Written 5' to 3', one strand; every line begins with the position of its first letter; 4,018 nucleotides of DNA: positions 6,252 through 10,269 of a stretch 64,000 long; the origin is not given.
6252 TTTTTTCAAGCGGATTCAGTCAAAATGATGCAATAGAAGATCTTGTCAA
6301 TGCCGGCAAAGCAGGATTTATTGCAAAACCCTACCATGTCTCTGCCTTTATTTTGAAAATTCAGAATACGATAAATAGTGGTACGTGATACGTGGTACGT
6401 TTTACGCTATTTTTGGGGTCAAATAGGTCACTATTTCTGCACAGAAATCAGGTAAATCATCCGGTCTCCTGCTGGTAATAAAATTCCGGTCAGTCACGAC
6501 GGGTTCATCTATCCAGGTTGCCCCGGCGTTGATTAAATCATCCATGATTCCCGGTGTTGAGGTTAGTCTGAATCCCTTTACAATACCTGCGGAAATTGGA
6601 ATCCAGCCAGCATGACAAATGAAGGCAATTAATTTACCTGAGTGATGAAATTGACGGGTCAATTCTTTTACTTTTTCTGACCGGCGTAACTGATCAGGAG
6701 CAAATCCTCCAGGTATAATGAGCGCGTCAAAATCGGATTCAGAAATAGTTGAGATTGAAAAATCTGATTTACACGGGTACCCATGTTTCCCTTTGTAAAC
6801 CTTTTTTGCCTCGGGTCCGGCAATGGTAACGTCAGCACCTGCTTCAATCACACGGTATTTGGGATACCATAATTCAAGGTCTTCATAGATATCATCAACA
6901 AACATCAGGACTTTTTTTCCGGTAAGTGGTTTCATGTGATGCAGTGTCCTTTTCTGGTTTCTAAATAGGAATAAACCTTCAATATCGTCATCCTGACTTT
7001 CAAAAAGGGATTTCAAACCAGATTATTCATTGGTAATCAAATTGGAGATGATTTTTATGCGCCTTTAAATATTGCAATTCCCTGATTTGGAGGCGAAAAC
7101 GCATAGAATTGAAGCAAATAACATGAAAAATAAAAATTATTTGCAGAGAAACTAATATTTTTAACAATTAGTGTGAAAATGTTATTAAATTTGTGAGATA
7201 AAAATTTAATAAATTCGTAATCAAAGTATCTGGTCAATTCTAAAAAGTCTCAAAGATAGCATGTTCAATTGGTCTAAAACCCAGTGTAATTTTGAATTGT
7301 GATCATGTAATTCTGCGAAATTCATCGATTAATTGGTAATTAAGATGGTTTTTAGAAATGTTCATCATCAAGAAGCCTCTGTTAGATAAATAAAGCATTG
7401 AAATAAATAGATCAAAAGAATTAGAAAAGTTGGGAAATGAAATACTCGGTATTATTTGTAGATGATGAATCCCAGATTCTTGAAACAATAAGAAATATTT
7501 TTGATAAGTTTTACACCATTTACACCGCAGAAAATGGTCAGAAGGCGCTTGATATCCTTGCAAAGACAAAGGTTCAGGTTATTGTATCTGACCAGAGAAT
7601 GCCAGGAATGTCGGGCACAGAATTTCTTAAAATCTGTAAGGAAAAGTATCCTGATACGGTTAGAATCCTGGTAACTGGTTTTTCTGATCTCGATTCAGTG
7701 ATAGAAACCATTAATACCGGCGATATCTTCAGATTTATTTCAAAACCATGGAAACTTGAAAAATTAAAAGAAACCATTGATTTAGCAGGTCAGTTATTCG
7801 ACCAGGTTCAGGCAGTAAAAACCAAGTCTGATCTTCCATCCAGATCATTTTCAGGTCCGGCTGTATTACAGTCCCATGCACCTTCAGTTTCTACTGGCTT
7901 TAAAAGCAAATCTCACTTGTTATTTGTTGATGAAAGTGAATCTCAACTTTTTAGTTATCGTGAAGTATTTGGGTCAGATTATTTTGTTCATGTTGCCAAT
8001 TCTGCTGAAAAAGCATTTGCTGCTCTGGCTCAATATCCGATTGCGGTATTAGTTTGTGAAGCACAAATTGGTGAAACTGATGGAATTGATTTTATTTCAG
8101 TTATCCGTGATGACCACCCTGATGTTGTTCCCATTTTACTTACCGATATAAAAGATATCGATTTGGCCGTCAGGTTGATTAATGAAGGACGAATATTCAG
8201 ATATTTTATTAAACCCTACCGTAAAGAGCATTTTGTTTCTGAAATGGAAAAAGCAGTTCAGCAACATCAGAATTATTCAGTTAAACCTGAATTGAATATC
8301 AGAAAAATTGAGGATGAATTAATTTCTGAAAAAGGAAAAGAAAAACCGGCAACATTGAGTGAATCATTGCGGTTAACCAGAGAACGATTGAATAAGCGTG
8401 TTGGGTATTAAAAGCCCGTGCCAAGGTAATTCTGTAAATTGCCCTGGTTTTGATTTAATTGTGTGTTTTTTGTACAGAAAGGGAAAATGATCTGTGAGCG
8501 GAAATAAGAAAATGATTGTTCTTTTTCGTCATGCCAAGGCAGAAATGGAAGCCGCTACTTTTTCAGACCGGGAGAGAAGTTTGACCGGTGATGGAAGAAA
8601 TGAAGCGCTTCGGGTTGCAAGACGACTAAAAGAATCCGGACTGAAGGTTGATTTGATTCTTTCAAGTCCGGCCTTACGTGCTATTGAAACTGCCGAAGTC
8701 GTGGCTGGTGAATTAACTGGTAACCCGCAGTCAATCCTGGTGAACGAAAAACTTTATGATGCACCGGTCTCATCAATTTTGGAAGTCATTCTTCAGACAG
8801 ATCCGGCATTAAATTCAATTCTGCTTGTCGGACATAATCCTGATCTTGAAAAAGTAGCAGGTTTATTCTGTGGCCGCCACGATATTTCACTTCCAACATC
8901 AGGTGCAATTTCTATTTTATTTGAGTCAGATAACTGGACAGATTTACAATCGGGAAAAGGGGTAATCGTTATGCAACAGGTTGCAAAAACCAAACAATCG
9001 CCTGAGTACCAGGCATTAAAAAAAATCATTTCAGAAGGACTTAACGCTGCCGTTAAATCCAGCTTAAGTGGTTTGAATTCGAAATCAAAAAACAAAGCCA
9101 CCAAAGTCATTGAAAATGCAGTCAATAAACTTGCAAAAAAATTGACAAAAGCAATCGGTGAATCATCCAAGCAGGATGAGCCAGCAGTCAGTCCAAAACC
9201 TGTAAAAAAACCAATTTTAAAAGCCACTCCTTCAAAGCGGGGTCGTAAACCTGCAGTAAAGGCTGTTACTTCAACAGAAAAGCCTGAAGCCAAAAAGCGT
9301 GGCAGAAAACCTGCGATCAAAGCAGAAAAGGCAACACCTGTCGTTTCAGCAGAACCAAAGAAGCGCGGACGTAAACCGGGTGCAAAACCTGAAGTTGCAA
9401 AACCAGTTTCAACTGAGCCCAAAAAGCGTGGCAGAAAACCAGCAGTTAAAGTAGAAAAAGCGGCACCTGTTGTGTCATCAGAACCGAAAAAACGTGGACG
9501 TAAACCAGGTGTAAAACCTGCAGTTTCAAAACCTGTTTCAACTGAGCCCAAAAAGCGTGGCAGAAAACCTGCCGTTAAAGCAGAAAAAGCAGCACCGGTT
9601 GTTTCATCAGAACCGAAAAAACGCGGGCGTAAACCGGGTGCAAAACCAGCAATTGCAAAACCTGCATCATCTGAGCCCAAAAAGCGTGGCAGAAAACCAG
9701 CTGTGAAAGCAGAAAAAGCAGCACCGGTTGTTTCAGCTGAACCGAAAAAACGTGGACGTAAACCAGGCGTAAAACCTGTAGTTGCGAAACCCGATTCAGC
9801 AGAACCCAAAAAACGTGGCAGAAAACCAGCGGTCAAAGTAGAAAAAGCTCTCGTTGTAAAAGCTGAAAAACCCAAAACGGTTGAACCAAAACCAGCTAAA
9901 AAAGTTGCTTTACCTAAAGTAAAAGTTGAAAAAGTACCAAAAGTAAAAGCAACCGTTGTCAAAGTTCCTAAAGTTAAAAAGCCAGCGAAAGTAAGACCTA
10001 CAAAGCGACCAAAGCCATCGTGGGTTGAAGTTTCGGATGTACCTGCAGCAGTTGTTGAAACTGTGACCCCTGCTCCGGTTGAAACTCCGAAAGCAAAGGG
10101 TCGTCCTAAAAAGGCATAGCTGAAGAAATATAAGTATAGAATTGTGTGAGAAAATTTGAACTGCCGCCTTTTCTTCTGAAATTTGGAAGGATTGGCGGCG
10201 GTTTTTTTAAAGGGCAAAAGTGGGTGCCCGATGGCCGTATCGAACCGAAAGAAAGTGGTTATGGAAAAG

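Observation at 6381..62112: Window-wide system of degenerate 7-nt tandem tracts at gene ends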

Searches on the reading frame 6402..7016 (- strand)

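Call 10: search_protein_families(library=pfam, proteins=[window:6402-7016:-])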
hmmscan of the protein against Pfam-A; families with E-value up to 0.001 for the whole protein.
window:6402-7016:- (204 aa): 1 family
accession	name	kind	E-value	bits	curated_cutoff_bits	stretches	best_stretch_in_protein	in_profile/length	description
PF01965.30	DJ-1_PfpI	-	1.2e-48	165.5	26.6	1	34-197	1-164/165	DJ-1/PfpI family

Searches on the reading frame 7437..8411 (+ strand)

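Call 10: search_protein_families(library=pfam, proteins=[window:7437-8411:+])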
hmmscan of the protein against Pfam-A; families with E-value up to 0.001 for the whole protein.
window:7437-8411:+ (324 aa): 1 family
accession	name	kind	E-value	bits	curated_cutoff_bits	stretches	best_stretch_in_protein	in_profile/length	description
PF00072.30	Response_reg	-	1.9e-33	115.4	30.2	2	5-114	1-110/111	Response regulator receiver domain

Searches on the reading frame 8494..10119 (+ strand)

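Call 10: search_protein_families(library=pfam, proteins=[window:8494-10119:+])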
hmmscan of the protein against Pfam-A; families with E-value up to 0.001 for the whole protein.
window:8494-10119:+ (541 aa): 1 family
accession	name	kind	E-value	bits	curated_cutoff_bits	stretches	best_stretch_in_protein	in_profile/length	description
PF00300.27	His_Phos_1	-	6.4e-09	36.2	21.7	1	8-75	1-68/194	Histidine phosphatase superfamily (branch 1)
